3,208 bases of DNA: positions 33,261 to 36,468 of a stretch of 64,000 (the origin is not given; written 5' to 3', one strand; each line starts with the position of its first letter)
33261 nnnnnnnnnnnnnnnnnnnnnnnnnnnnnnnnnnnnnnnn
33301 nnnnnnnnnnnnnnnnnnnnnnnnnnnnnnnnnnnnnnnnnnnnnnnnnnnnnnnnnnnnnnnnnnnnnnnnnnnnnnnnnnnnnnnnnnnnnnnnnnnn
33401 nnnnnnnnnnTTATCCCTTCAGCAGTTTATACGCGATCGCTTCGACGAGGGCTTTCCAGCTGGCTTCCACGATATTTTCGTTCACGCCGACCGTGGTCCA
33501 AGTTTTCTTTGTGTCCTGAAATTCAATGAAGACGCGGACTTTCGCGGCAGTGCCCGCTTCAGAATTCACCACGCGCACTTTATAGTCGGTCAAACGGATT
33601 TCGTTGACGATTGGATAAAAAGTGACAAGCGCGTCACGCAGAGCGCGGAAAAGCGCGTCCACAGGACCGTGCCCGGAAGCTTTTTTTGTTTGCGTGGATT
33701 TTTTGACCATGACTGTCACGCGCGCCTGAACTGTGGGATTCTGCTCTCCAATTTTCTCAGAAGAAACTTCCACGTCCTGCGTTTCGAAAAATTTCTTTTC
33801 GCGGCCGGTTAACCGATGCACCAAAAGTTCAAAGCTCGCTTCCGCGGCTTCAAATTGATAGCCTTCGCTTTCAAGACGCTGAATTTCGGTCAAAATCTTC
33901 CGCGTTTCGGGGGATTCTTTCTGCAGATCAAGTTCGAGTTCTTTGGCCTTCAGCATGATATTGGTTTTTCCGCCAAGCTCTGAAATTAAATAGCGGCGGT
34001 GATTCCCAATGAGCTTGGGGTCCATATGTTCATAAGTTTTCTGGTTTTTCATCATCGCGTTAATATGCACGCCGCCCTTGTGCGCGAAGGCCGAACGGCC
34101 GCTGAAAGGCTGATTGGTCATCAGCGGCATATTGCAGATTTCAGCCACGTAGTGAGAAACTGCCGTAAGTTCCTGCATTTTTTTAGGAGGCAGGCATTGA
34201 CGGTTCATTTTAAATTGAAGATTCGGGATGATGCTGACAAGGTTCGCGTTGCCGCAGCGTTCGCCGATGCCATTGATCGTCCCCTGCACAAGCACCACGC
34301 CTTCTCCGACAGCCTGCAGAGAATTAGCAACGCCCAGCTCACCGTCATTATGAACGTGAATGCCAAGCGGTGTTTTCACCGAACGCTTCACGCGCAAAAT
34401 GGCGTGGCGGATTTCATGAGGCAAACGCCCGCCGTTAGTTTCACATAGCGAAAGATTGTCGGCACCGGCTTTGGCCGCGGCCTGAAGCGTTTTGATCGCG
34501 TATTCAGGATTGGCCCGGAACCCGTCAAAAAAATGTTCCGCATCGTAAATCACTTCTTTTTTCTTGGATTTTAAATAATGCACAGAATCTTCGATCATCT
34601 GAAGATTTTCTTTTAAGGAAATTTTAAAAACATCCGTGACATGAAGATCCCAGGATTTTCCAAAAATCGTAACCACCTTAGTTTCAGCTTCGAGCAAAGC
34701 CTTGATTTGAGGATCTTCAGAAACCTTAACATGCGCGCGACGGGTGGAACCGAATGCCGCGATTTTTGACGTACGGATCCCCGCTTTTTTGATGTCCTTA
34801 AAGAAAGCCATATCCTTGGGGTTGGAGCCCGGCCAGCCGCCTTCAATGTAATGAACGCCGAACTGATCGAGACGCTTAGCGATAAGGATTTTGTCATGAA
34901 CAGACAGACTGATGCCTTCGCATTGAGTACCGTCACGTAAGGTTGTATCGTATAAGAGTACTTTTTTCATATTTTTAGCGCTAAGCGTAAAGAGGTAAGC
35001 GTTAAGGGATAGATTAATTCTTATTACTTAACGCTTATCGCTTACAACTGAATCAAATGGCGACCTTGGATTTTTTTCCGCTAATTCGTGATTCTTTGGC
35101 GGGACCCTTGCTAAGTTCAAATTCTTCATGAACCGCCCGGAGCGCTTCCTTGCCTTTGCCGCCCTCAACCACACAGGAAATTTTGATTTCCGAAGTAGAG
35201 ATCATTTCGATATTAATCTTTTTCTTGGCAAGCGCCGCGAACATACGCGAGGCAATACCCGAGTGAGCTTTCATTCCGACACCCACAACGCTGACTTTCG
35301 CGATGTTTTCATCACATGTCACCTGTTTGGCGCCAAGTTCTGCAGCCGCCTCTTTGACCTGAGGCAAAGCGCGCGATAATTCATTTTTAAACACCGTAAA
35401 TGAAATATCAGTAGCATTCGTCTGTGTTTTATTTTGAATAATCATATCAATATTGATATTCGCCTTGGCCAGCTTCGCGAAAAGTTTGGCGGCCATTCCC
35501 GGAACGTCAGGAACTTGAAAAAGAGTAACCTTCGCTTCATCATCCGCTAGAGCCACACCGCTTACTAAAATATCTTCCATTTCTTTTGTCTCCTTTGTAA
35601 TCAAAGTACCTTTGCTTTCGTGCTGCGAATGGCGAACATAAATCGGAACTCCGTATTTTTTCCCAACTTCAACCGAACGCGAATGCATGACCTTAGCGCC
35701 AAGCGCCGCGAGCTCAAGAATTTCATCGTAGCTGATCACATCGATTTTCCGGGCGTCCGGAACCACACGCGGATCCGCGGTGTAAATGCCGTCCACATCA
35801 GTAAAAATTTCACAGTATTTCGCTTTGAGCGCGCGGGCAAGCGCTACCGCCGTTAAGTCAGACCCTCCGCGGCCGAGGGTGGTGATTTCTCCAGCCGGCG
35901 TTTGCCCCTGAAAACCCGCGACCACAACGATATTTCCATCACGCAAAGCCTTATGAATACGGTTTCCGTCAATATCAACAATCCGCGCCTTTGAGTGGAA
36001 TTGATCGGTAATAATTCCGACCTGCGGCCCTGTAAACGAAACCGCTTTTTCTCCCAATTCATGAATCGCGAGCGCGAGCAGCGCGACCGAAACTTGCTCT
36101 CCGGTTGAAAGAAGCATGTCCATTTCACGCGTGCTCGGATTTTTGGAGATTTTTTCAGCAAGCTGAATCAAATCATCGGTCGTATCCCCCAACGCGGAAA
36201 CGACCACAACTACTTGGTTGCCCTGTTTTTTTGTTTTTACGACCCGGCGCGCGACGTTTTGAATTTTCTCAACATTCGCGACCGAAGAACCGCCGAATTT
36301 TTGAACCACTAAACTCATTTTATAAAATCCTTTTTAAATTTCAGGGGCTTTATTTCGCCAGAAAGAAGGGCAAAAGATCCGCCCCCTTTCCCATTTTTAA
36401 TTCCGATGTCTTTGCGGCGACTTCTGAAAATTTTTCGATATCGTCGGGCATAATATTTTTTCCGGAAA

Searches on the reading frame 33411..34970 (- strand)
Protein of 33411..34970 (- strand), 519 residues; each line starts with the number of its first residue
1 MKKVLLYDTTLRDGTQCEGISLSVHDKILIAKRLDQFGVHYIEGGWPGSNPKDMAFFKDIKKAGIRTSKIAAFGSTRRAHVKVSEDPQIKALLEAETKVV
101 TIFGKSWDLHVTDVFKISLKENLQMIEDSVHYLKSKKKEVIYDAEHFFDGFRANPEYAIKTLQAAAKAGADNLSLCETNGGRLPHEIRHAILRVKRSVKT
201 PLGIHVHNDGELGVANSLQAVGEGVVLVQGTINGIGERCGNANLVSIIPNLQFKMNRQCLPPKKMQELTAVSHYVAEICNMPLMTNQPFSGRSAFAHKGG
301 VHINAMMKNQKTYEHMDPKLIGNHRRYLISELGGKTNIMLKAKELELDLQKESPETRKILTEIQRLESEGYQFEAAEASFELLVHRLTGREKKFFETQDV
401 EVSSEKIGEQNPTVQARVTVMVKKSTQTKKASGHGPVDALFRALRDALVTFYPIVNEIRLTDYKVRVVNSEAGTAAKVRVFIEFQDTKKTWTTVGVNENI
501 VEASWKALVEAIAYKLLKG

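Call 3: search_protein_families(library=pfam, proteins=[window:33411-34970:-], max_evalue=0.01)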
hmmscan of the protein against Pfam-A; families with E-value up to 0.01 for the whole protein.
window:33411-34970:- (519 aa): 3 families
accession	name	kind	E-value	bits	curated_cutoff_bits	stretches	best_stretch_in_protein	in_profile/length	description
PF00682.25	HMGL-like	-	3.3e-49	168.1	29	1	4-274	2-259/260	HMGL-like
PF08502.15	LeuA_dimer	-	6.9e-29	100.8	24.9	1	375-514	2-129/131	LeuA allosteric (dimerisation) domain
PF22617.1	HCS_D2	-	4.5e-16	59.4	27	1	291-366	3-77/82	Homocitrate synthase post-HMGL domain-like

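Call 4: search_protein_families(library=ncbifam, proteins=[window:33411-34970:-], max_evalue=0.01)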
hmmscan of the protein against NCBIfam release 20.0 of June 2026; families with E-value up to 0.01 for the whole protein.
window:33411-34970:- (519 aa): 25 families
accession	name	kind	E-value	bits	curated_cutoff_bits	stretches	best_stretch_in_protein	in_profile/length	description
TIGR00977.1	citramal_synth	equivalog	7.5e-228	757.1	450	1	3-518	1-519/526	citramalate synthase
NF002085.0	PRK00915.1-2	subfamily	8.4e-91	305.2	517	1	1-514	11-498/504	2-isopropylmalate synthase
NF002086.0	PRK00915.1-3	equivalog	1.1e-83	281.5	532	1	2-513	5-499/516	2-isopropylmalate synthase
NF002088.0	PRK00915.1-5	equivalog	8.5e-78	262.1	697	1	1-513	1-496/514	2-isopropylmalate synthase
TIGR00973.1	leuA_bact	equivalog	6.5e-77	259.1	598.7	1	3-512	1-493/494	2-isopropylmalate synthase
NF002084.0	PRK00915.1-1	equivalog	1.9e-71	241.2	748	1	2-512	3-496/523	2-isopropylmalate synthase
NF002087.0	PRK00915.1-4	equivalog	1.9e-70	237.9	729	1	2-513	5-500/516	2-isopropylmalate synthase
TIGR02090.1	LEU1_arch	subfamily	1.1e-69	235.3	484.75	1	4-374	1-355/363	isopropylmalate/citramalate/homocitrate synthases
TIGR02146.1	LysS_fung_arch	equivalog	3.1e-65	220.7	413.55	1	7-362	2-341/344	homocitrate synthase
NF041069.1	IPMS_Sufob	equivalog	1.4e-59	202.3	600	1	6-378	3-361/371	isopropylmalate synthase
TIGR02660.1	nifV_homocitr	equivalog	1.3e-55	189.1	462.9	1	3-366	1-348/365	homocitrate synthase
NF042434.1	IPMS_Lepto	equivalog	8e-38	130.4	500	1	2-336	4-341/374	2-isopropylmalate synthase LeuA2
NF042433.1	CitmalDyn_Leptosp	equivalog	1.6e-37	129.2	950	1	3-499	7-494/514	(R)-citramalate synthase CimA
NF002991.1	PRK03739.1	subfamily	8.9e-26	90.7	455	1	9-512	32-548/550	2-isopropylmalate synthase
TIGR00970.1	leuA_yeast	equivalog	1.9e-20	73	697.4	2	199-513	237-560/564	2-isopropylmalate synthase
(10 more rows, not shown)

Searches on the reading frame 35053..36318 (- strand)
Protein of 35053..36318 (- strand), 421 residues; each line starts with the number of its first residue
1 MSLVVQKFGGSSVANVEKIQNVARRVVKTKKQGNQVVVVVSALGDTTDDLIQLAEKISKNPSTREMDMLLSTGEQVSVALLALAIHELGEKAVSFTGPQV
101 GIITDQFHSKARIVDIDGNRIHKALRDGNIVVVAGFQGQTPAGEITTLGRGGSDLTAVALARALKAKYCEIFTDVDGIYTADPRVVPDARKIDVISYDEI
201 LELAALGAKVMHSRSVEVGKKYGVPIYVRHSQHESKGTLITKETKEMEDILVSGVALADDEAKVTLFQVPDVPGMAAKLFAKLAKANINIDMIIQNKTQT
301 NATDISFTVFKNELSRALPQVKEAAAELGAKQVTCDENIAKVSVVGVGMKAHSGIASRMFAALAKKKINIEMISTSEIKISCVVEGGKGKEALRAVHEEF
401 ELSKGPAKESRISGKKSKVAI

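Call 3: search_protein_families(library=pfam, proteins=[window:35053-36318:-], max_evalue=0.01)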
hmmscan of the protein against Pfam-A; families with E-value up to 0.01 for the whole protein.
window:35053-36318:- (421 aa): 4 families
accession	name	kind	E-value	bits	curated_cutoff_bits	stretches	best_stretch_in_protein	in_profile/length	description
PF00696.33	AA_kinase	-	1.7e-55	188.8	24.9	1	3-229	2-233/234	Amino acid kinase family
PF22468.2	ACT_9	-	1.3e-36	124.6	27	2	342-400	1-61/61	ACT domain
PF13840.12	ACT_7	-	4e-20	71.9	27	2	336-398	3-65/65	ACT domain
PF01842.31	ACT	-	6.3e-18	64.7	27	2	265-324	3-64/66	ACT domain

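Call 4: search_protein_families(library=ncbifam, proteins=[window:35053-36318:-], max_evalue=0.01)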
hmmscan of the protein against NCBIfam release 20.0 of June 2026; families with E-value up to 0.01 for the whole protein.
window:35053-36318:- (421 aa): 33 families (the best 25 are shown)
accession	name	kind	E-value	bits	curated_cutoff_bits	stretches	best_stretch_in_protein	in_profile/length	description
NF005656.0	PRK07431.1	equivalog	3.8e-179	597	657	1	1-415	1-424/587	aspartate kinase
NF005155.0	PRK06635.1-4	equivalog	3.9e-179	595.9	346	1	1-404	1-405/407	aspartate kinase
NF005153.0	PRK06635.1-1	equivalog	7.4e-164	545.7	585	1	1-404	1-409/421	aspartate kinase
NF005154.0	PRK06635.1-2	equivalog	1.2e-161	538.7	376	1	2-403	3-405/407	aspartate kinase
NF005156.0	PRK06635.1-5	equivalog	8e-152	505.7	594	1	1-407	1-407/411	aspartate kinase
TIGR00657.1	asp_kinases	subfamily_domain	3.8e-141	471.2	208.7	2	63-401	103-441/442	aspartate kinase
TIGR00656.1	asp_kin_monofn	equivalog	4.5e-140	467.2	402.25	1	1-403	1-407/407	aspartate kinase, monofunctional class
NF005161.0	PRK06635.2-5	equivalog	7.2e-115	384.1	586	1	4-402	6-402/402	aspartate kinase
NF006068.0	PRK08210.1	equivalog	2e-109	366.4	474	1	1-404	1-404/405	aspartate kinase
NF004938.0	PRK06291.1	equivalog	2.6e-103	346.2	528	2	63-404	119-465/468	aspartate kinase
NF006459.0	PRK08841.1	equivalog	2.2e-100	336.5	535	1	1-404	3-382/395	aspartate kinase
NF005157.0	PRK06635.2-1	equivalog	1.3e-88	297.6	832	1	5-401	6-400/401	aspartate kinase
NF006959.0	PRK09436.1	equivalog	4.5e-83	279.7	726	2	65-401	118-460/819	bifunctional aspartate kinase/homoserine dehydrogenase I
NF005158.0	PRK06635.2-2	equivalog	6.6e-81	272.2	717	1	1-393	1-391/401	aspartate kinase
NF006570.0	PRK09084.1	equivalog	5.4e-71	240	455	2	54-400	100-448/452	lysine-sensitive aspartokinase 3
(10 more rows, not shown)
